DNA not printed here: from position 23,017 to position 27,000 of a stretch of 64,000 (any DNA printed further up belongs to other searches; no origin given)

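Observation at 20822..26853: Putative HydABC/Stn-type electron-bifurcating NADH/NADPH/ferredoxin oxidoreductase with an SfrB-SfrA-like fused third subunit and no hydrogenase domain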

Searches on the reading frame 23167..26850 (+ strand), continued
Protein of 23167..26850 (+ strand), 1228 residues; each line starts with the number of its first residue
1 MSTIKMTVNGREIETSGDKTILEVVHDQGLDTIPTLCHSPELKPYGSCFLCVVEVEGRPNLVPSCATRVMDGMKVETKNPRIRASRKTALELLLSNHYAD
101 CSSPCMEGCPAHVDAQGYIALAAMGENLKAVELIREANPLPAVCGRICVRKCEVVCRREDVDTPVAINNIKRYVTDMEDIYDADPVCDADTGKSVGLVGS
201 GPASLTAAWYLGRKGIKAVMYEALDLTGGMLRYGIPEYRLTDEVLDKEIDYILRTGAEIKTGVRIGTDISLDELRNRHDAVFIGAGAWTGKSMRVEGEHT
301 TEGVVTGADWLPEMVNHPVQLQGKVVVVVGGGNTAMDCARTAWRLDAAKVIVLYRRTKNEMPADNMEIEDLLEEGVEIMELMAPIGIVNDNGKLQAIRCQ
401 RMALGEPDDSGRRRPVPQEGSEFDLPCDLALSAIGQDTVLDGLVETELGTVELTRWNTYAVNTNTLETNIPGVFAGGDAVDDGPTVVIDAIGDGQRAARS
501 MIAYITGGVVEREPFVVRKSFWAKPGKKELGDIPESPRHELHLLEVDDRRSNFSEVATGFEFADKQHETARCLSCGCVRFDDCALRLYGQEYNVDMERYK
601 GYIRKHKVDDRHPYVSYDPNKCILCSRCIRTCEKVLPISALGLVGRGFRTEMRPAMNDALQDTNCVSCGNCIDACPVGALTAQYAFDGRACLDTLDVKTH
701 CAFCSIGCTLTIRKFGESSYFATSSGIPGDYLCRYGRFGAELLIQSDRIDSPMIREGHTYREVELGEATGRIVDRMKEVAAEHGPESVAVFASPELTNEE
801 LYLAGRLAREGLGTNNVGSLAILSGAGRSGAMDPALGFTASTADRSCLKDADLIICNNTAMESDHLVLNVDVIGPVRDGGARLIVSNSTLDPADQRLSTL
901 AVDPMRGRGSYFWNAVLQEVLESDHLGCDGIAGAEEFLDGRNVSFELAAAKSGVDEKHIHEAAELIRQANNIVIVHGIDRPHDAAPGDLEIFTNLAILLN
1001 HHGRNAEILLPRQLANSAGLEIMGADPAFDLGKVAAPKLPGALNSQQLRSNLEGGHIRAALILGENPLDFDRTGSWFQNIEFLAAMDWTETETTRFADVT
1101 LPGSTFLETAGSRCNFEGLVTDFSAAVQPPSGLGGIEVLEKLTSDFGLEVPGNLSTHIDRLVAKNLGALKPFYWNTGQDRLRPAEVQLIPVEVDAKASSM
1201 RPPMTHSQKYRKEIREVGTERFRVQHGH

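Call 25: search_solved_structures(query=window:23167-26850:+, max_evalue=1e-20, show_alignments=2)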
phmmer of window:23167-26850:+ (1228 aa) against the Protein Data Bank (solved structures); distinct sequences matched with E-value up to 1e-20: 57.
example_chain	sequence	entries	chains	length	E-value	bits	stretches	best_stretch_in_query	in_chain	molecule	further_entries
9bov_A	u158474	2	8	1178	2.7e-233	780.6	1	3-1150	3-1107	Molybdopterin oxidoreductase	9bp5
8oh5_C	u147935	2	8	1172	2.8e-211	707.7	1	1-869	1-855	Formate dehydrogenase-O, major subunit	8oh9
9n5u_A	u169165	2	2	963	6.3e-168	564.1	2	3-510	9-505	NfnA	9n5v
4ylf_B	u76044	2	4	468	3e-83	283.6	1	103-507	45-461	Dihydropyrimidine dehydrogenase subunit A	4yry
5jca_L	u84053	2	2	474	8.1e-82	278.9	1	103-506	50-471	NADH-dependent Ferredoxin:NADP Oxidoreductase (NfnI) subunit alpha | NADH-dependent Ferredoxin:NADP Oxidoreductase subunit alpha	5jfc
5vj7_A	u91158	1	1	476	3.1e-68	233.9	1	103-506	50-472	Oxidoreductase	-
9wxb_B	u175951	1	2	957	1.9e-65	224.7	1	609-1175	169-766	Formate dehydrogenase alpha subunit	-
6tg9_A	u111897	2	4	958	1.1e-63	218.8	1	608-1148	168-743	Formate dehydrogenase subunit alpha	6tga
2vdc_G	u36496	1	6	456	1.7e-63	218.2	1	95-506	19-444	GLUTAMATE SYNTHASE [NADPH] SMALL CHAIN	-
6s6s_G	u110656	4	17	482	1.9e-63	218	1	95-506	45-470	Glutamate synthase [NADPH] small chain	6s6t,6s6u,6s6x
8rqz_C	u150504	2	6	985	7.8e-57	196.1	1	697-1197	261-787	Probable oxidoreductase YjgC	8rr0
9gzq_A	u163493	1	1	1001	8.5e-57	196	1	697-1197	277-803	Probable oxidoreductase YjgC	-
7t2r_A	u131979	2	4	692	1.3e-48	169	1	576-820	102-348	NiFe hydrogenase subunit A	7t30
7vw6_A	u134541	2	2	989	2.4e-48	168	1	607-1131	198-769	Formate dehydrogenase | Tungsten-containing formate dehydrogenase alpha subunit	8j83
7e5z_A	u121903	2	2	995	2.4e-48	168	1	607-1131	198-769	Formate dehydrogenase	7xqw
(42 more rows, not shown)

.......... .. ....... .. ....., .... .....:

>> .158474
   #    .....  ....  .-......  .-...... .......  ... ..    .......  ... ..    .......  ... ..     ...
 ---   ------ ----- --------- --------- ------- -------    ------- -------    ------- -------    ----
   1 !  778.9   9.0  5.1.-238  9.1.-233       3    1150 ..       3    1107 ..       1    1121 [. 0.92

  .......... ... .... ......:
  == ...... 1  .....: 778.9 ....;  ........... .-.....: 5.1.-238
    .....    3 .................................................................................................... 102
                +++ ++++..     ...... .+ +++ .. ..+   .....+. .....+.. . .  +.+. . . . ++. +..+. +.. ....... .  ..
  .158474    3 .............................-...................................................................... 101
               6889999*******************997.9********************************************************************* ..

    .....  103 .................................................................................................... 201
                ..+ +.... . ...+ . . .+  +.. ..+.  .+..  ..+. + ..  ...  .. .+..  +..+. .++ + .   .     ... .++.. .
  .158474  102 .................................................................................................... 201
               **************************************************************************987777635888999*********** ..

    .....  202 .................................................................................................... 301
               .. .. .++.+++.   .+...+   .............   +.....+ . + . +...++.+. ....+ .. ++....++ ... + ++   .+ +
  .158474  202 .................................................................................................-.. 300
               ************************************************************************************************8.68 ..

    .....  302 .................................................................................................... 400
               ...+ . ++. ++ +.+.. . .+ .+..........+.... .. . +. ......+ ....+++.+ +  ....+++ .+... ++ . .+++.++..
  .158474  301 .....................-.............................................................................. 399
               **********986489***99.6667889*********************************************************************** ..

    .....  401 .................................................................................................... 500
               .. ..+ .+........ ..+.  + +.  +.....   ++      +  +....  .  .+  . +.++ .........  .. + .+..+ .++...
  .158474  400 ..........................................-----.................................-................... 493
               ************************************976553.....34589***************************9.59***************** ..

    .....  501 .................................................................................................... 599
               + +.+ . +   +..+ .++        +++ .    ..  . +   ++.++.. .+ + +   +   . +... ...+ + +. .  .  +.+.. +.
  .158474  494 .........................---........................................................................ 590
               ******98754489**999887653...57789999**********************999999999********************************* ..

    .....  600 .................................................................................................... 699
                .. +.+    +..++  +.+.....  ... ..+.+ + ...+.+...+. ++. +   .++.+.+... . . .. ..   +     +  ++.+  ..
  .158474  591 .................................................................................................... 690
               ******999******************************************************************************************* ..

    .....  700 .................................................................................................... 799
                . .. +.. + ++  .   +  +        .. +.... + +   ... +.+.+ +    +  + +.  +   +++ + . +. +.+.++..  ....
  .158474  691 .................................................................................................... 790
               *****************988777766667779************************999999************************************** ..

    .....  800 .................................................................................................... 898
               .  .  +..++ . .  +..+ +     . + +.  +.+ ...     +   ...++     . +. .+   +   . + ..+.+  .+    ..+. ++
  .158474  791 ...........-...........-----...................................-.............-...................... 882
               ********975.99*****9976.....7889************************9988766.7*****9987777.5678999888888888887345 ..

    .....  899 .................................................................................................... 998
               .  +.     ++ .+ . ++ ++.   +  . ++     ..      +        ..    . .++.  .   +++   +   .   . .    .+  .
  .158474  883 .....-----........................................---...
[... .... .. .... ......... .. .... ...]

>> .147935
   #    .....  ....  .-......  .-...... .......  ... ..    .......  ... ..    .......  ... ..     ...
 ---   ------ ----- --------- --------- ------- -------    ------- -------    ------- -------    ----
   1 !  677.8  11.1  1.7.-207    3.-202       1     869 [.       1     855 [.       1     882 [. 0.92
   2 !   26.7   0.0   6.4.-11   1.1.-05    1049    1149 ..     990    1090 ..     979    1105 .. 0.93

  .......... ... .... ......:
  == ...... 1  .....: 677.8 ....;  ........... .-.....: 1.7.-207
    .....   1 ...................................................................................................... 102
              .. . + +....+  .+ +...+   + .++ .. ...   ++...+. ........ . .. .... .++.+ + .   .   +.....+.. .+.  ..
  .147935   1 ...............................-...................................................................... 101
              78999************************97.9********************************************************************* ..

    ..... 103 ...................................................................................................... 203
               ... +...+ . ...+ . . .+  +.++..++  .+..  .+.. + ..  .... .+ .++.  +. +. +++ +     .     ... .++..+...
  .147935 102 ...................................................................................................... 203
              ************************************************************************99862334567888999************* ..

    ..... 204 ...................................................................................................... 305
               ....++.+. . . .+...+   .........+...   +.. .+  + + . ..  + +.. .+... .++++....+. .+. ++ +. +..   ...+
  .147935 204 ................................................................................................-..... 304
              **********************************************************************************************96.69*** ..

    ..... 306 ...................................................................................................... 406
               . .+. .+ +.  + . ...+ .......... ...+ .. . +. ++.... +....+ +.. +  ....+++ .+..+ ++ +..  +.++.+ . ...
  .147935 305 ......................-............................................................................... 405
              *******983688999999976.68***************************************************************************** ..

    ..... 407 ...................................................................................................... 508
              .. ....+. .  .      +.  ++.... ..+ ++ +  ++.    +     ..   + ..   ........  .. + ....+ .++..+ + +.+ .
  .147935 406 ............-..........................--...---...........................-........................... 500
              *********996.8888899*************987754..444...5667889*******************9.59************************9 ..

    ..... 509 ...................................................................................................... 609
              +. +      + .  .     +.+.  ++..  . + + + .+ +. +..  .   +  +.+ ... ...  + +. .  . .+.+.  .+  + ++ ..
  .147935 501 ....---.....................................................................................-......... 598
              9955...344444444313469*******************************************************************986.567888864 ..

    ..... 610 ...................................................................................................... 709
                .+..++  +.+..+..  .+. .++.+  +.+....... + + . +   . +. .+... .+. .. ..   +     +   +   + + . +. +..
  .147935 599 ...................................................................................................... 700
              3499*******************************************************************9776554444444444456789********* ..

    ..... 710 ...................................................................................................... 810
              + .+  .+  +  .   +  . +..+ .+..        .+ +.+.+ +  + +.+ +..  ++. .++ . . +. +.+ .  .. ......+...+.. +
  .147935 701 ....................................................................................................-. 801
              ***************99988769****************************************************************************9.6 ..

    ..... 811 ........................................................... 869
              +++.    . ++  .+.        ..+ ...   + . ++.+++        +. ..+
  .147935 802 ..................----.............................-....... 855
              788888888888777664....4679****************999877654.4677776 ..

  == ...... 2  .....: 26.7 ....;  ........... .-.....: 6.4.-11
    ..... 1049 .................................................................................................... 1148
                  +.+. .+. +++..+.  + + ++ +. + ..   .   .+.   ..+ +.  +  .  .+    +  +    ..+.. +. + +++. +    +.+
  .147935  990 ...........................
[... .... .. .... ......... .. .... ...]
